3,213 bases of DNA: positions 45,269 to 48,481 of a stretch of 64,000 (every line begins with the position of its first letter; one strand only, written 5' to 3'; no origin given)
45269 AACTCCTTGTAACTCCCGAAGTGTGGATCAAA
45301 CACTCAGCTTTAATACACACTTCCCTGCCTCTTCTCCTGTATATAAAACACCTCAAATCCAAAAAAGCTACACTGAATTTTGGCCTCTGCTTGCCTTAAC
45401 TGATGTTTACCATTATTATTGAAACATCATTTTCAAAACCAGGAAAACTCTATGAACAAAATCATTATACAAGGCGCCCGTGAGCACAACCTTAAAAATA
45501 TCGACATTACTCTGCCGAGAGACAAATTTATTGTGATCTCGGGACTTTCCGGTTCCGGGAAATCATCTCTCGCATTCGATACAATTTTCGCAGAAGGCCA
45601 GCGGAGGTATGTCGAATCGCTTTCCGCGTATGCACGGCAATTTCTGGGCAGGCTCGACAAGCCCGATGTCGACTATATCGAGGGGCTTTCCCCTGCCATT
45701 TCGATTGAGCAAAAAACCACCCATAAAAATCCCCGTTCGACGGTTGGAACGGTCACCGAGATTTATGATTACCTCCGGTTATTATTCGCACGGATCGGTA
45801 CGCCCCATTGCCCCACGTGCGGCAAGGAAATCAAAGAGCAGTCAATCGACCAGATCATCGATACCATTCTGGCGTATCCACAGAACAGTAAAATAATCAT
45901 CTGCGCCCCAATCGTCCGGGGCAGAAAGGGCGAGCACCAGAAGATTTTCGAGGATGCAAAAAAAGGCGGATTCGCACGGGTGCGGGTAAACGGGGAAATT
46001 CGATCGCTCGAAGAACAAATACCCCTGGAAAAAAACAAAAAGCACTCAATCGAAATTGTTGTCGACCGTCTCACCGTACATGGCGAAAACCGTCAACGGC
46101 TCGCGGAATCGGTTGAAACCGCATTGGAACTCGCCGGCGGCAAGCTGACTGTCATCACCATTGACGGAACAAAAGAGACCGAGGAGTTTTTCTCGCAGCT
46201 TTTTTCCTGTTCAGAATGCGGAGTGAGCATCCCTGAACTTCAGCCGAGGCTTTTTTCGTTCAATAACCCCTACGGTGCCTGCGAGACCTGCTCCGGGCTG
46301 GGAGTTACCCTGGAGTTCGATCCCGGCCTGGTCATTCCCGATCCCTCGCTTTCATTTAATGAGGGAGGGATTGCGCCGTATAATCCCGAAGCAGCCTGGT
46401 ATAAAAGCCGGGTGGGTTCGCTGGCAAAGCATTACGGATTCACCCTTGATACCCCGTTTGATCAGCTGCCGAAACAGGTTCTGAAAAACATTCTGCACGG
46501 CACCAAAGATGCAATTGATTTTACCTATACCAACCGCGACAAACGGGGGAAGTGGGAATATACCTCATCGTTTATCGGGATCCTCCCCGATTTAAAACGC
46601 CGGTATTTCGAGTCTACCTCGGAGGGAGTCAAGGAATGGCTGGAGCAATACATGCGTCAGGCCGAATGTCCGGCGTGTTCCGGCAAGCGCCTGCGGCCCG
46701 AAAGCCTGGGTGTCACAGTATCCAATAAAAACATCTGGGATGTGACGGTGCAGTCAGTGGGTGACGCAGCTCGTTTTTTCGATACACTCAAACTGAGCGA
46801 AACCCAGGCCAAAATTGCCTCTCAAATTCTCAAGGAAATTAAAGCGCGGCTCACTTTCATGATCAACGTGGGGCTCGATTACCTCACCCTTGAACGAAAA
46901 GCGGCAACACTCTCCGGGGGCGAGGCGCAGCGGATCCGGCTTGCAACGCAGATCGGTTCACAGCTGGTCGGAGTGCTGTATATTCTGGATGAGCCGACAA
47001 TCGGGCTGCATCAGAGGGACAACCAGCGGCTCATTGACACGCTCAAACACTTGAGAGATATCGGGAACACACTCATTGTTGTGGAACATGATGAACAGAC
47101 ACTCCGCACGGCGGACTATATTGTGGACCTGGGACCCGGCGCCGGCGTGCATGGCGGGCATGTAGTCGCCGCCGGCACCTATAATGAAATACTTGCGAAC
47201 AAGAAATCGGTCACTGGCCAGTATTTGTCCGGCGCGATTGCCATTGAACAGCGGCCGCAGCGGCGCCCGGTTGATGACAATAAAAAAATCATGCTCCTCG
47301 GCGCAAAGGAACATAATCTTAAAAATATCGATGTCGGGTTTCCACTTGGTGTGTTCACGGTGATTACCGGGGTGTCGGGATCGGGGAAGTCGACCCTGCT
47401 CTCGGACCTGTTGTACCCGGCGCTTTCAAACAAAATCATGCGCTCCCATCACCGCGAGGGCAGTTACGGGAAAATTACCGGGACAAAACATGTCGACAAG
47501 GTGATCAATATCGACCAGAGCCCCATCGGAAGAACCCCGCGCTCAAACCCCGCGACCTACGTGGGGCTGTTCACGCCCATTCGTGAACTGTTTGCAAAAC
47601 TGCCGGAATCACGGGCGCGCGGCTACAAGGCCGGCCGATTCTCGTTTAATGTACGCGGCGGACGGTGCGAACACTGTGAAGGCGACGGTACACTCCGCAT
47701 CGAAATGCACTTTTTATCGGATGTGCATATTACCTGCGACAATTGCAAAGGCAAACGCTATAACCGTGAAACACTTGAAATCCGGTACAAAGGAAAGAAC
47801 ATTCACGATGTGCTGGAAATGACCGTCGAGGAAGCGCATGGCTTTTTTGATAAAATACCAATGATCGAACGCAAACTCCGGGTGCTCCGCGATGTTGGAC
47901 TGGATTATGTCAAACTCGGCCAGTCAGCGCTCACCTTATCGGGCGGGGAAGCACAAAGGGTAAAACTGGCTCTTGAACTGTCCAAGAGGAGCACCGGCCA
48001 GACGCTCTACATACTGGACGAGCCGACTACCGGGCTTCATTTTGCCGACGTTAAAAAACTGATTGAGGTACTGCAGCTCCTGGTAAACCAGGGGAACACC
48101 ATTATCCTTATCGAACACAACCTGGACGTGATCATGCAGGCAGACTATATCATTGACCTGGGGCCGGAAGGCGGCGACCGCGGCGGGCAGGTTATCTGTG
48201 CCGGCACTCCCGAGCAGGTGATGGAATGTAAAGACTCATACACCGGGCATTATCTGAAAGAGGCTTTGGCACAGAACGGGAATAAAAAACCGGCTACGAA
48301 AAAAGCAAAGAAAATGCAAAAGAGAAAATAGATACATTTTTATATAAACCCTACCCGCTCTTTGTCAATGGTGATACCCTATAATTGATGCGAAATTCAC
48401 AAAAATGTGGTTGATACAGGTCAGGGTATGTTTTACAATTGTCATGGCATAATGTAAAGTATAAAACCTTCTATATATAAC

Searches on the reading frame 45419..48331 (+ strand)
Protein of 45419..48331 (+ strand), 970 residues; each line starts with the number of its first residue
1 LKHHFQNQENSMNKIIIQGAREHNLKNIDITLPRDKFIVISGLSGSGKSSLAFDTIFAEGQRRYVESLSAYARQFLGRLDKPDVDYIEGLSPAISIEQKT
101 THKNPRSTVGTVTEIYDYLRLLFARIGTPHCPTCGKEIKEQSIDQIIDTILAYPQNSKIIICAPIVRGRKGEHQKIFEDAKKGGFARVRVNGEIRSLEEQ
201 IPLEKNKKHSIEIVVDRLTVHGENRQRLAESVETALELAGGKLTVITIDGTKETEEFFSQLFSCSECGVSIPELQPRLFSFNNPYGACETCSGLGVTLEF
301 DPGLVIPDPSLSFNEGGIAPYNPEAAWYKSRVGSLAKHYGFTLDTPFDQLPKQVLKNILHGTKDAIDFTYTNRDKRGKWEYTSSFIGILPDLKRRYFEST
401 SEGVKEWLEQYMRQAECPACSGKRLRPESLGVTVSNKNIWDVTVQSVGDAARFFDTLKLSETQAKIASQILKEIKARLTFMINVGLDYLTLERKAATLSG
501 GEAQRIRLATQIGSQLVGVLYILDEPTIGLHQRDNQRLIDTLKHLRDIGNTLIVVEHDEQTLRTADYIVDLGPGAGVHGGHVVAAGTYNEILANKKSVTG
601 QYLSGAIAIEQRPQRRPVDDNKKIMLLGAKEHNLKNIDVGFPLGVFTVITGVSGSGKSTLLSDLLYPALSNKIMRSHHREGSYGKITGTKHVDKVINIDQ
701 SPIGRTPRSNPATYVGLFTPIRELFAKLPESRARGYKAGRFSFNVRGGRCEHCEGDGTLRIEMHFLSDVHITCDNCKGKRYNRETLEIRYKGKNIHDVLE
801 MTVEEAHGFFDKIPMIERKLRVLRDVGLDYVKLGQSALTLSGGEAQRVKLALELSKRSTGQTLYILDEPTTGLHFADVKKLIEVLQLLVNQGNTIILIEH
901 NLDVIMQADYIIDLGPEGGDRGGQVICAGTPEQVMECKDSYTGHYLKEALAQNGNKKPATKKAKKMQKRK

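Call 4: search_protein_families(library=pfam, proteins=[window:45419-48331:+], max_evalue=0.01)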
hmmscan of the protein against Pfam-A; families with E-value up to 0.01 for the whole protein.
window:45419-48331:+ (970 aa): 23 families
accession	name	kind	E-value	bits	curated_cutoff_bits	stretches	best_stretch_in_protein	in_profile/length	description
PF17760.6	UvrA_inter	-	3.7e-40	136.6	23.3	1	141-247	1-107/109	UvrA interaction domain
PF17755.6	UvrA_DNA-bind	-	5.6e-36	123.6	23.2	1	301-410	1-110/110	UvrA DNA-binding domain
PF00005.33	ABC_tran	-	1.9e-22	80.8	25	3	779-871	52-137/137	ABC transporter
PF02463.25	SMC_N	-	6.2e-16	58.9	40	1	807-913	135-210/220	RecF/RecN/SMC N terminal domain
PF13191.12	AAA_16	-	8.9e-08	33.2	32.6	0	36-250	25-140/167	AAA ATPase domain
PF13555.12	AAA_29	-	1.3e-07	31.7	27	1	646-668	24-49/61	P-loop containing region of AAA domain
PF13304.12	AAA_21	-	3.9e-07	30.9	27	0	847-897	244-295/304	AAA domain, putative AbiEii toxin, Type IV TA system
PF13175.12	AAA_15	-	2e-06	28.1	32.1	0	855-897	323-366/374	AAA ATPase domain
PF20703.3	nSTAND1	-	5.5e-06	26.7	27.1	0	21-52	19-50/379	Novel STAND NTPase 1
PF03193.22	RsgA_GTPase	-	8.5e-06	26.1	30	0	645-687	107-147/174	RsgA GTPase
PF13481.12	AAA_25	-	1e-05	25.7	27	0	637-666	25-55/195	AAA domain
PF20720.3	nSTAND3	-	2.3e-05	24.6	27.2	0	31-53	13-35/155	Novel STAND NTPase 3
PF13476.12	AAA_23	-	2.4e-05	25.5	27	0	646-673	21-47/201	AAA domain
PF13401.12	AAA_22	-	0.00012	22.8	27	0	646-666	7-27/130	AAA domain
PF25199.1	nSTAND_NTPase5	-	0.00046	20.5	34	0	646-671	43-68/145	Novel STAND NTPase 5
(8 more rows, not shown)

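Call 33: find_homologous_proteins(query=window:45419-48331:+, max_evalue=1e-100)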
Query window:45419-48331:+ (970 aa): 8000 proteins with E <= 1e-100 among 8000 candidates; the best 120 are listed.
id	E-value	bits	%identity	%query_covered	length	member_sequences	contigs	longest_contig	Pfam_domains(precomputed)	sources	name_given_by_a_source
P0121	0.0e+0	2190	100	99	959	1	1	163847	PF17760.7,PF17755.7,PF13555.13,PF03193.23,PF20703.4,PF13304.13,PF13191.13,PF00005.34,PF13175.13,PF02463.26,PF13481.13,PF20720.4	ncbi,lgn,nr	ncbi:MAG: excinuclease ABC subunit UvrA [Spirochaetales bacterium]|nr:excinuclease ABC subunit UvrA 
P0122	0.0e+0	1990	-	-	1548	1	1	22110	PF17760.7,PF17755.7,PF13555.13,PF13671.13,PF13401.13,PF03193.23,PF20703.4,PF13238.13,PF01637.25,PF13304.13,PF13191.13,PF00005.34,PF13476.13,PF02463.26,PF13481.13,PF20720.4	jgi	-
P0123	0.0e+0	1782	80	99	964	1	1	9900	PF17760.7,PF17755.7,PF00005.34,PF13175.13,PF13555.13,PF20703.4,PF02463.26,PF13481.13,PF13304.13,PF13191.13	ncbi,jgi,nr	ncbi:MAG: excinuclease ABC subunit UvrA [Spirochaetaceae bacterium]|nr:MAG: excinuclease ABC subunit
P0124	0.0e+0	1742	79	98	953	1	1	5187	PF17760.7,PF17755.7,PF13555.13,PF20703.4,PF13304.13,PF13191.13,PF00005.34,PF13175.13,PF13476.13,PF02463.26,PF13481.13,PF20720.4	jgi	jgi:excinuclease ABC subunit A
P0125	0.0e+0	1709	78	97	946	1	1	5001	PF17760.7,PF17755.7,PF13555.13,PF03193.23,PF20703.4,PF13304.13,PF13191.13,PF00005.34,PF13175.13,PF13476.13,PF02463.26,PF13481.13,PF20720.4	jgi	jgi:excinuclease ABC subunit A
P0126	0.0e+0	1700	78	98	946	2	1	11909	PF17760.7,PF17755.7,PF13555.13,PF03193.23,PF20703.4,PF13304.13,PF13191.13,PF00005.34,PF13175.13,PF13476.13,PF02463.26,PF13481.13,PF20720.4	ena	-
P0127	0.0e+0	1689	77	96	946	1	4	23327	PF17760.7,PF17755.7,PF13555.13,PF03193.23,PF20703.4,PF13304.13,PF13191.13,PF00005.34,PF13175.13,PF13476.13,PF02463.26,PF13481.13,PF20720.4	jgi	jgi:excinuclease ABC subunit A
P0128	0.0e+0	1677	77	97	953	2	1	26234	PF17760.7,PF17755.7,PF13555.13,PF03193.23,PF20703.4,PF13304.13,PF13191.13,PF00005.34,PF13175.13,PF13476.13,PF02463.26,PF13481.13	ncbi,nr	ncbi:MAG: excinuclease ABC subunit UvrA [Spirochaetales bacterium]|nr:excinuclease ABC subunit UvrA 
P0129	0.0e+0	1667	76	98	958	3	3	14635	PF17760.7,PF17755.7,PF00005.34,PF13175.13,PF13555.13,PF03193.23,PF20703.4,PF02463.26,PF13481.13,PF13304.13,PF13191.13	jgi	-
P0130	0.0e+0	1657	76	97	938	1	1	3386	PF17760.7,PF17755.7,PF00005.34,PF13175.13,PF13555.13,PF03193.23,PF02463.26,PF13481.13,PF13304.13,PF13191.13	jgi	jgi:excinuclease ABC subunit A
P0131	0.0e+0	1656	76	97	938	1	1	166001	PF17760.7,PF17755.7,PF00005.34,PF13175.13,PF13555.13,PF03193.23,PF02463.26,PF13481.13,PF13304.13,PF13191.13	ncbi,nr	ncbi:MAG: excinuclease ABC subunit UvrA [Spirochaetales bacterium]|nr:excinuclease ABC subunit UvrA 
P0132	0.0e+0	1656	76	97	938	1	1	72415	PF17760.7,PF17755.7,PF00005.34,PF13175.13,PF13555.13,PF03193.23,PF02463.26,PF13481.13,PF13304.13,PF13191.13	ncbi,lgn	-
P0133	0.0e+0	1655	76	97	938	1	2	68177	PF17760.7,PF17755.7,PF00005.34,PF13175.13,PF13555.13,PF03193.23,PF02463.26,PF13481.13,PF13304.13,PF13191.13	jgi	-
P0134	0.0e+0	1654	76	97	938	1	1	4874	PF17760.7,PF17755.7,PF00005.34,PF13175.13,PF13555.13,PF03193.23,PF02463.26,PF13481.13,PF13304.13,PF13191.13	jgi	-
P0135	0.0e+0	1652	76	97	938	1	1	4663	PF17760.7,PF17755.7,PF00005.34,PF13175.13,PF13555.13,PF03193.23,PF02463.26,PF13481.13,PF13304.13,PF13191.13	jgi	-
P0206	0.0e+0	1548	70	97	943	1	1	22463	PF17760.7,PF17755.7,PF00005.34,PF13555.13,PF03193.23,PF02463.26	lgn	-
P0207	0.0e+0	1548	72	96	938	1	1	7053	PF17760.7,PF17755.7,PF00005.34,PF13555.13,PF20703.4,PF02463.26,PF13191.13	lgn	-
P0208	0.0e+0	1548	71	97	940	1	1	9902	PF17760.7,PF17755.7,PF00005.34,PF13555.13,PF20703.4,PF02463.26,PF13304.13,PF13191.13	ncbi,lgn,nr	ncbi:MAG: excinuclease ABC subunit UvrA [Spirochaetales bacterium]|nr:excinuclease ABC subunit UvrA 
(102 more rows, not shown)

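Call 34: find_encoding_contigs(protein=P0122, flank=10000, max_places=2)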
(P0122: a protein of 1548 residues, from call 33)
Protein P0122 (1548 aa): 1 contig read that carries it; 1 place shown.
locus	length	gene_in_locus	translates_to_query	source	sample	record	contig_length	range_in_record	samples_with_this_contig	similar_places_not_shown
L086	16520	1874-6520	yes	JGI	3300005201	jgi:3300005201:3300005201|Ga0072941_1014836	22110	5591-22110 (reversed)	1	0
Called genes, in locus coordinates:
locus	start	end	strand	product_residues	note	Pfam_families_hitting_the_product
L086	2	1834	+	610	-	?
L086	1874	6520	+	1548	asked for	PF00005:ABC_tran (faint), PF01637:ATPase_2 (faint), PF02463:SMC_N (faint), PF03193:RsgA_GTPase (faint), PF17760:UvrA_inter, PF17755:UvrA_DNA-bind, PF17760:UvrA_inter, PF17755:UvrA_DNA-bind, +10 more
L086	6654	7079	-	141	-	PF12647:RNHCP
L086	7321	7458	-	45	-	-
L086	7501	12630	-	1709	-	PF18991:DUF5724, PF13569:DUF4132, PF24879:DUF7737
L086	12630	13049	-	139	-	-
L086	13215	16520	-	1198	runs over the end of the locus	PF02811:PHP, PF07733:DNA_pol3_alpha, PF17657:DNA_pol3_finger, PF14579:HHH_6, PF01336:tRNA_anti-codon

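Call 35: find_encoding_contigs(protein=P0121, flank=10000, max_places=2)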
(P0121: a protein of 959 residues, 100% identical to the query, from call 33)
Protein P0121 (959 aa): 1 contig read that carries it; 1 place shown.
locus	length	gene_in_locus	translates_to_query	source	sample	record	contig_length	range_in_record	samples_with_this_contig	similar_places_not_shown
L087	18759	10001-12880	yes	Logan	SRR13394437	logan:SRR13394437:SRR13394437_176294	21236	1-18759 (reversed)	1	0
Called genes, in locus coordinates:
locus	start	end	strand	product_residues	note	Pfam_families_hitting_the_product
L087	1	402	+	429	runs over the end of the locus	PF12704:MacB_PCD, PF02687:FtsX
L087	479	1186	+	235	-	PF17131:TP_0789-like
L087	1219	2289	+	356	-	-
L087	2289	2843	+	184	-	PF01035:DNA_binding_1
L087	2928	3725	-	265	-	PF01904:DUF72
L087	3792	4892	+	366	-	-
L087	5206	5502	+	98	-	PF02597:ThiS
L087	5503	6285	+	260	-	PF05690:ThiG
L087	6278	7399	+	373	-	PF04055:Radical_SAM, PF06968:BATS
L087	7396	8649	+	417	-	PF00899:ThiF, PF02581:TMP-TENI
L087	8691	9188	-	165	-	PF22599:SecDF_P1_head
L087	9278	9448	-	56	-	-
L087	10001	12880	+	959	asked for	PF00005:ABC_tran (faint), PF02463:SMC_N (faint), PF03193:RsgA_GTPase (faint), PF13175:AAA_15 (faint), PF13191:AAA_16 (faint), PF13304:AAA_21 (faint), PF17760:UvrA_inter, PF17755:UvrA_DNA-bind, +4 more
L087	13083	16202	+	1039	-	PF04465:DUF499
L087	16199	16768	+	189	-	PF12635:DUF3780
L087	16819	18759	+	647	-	?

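Call 37: find_encoding_contigs(protein=P0123, flank=10000, max_places=2)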
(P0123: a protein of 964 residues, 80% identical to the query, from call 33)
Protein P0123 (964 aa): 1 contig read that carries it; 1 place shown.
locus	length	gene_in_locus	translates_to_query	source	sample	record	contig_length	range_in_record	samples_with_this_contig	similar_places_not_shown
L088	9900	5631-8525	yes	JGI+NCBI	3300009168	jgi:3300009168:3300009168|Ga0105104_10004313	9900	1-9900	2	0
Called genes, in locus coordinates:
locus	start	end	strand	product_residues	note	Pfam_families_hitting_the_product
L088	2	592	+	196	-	?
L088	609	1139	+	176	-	PF01035:DNA_binding_1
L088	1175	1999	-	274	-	PF01904:DUF72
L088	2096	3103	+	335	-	-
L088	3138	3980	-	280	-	PF00763:THF_DHG_CYH, PF02882:THF_DHG_CYH_C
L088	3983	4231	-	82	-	-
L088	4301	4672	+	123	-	-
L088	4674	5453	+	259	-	-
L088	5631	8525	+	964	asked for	PF00005:ABC_tran (faint), PF02463:SMC_N (faint), PF13175:AAA_15 (faint), PF13191:AAA_16 (faint), PF13304:AAA_21 (faint), PF13481:AAA_25 (faint), PF17760:UvrA_inter, PF17755:UvrA_DNA-bind, +2 more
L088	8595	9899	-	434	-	PF00982:Glyco_transf_20, PF02358:Trehalose_PPase, PF08282:Hydrolase_3 (faint)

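Call 38: find_encoding_contigs(protein=P0131, flank=10000, max_places=2)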
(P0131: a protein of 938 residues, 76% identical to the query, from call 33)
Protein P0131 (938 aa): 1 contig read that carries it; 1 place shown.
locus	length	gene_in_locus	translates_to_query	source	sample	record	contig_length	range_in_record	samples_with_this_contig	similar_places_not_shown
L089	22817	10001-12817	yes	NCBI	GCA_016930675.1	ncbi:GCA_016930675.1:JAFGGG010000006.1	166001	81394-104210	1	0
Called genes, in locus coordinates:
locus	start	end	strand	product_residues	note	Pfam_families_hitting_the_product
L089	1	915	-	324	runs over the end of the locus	-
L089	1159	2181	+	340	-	-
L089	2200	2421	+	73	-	-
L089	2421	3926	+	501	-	PF04851:ResIII, PF00270:DEAD, PF00271:Helicase_C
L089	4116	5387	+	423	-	PF04773:FecR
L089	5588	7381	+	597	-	PF01411:tRNA-synt_2c, PF07973:tRNA_SAD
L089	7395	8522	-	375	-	-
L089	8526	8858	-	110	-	-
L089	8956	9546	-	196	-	PF00475:IGPD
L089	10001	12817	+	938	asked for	PF00005:ABC_tran (faint), PF02463:SMC_N (faint), PF03193:RsgA_GTPase (faint), PF13175:AAA_15 (faint), PF13191:AAA_16 (faint), PF13304:AAA_21 (faint), PF17760:UvrA_inter, PF17755:UvrA_DNA-bind, +2 more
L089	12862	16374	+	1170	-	-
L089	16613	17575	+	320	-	PF01695:IstB_IS21 (faint), PF02562:PhoH, PF13245:AAA_19 (weak), PF13604:AAA_30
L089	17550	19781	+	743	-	PF07697:7TMR-HDED, PF07698:7TM-7TMR_HD, PF01966:HD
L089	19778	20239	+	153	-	PF02130:YbeY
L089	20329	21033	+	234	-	PF00571:CBS, PF03471:CorC_HlyC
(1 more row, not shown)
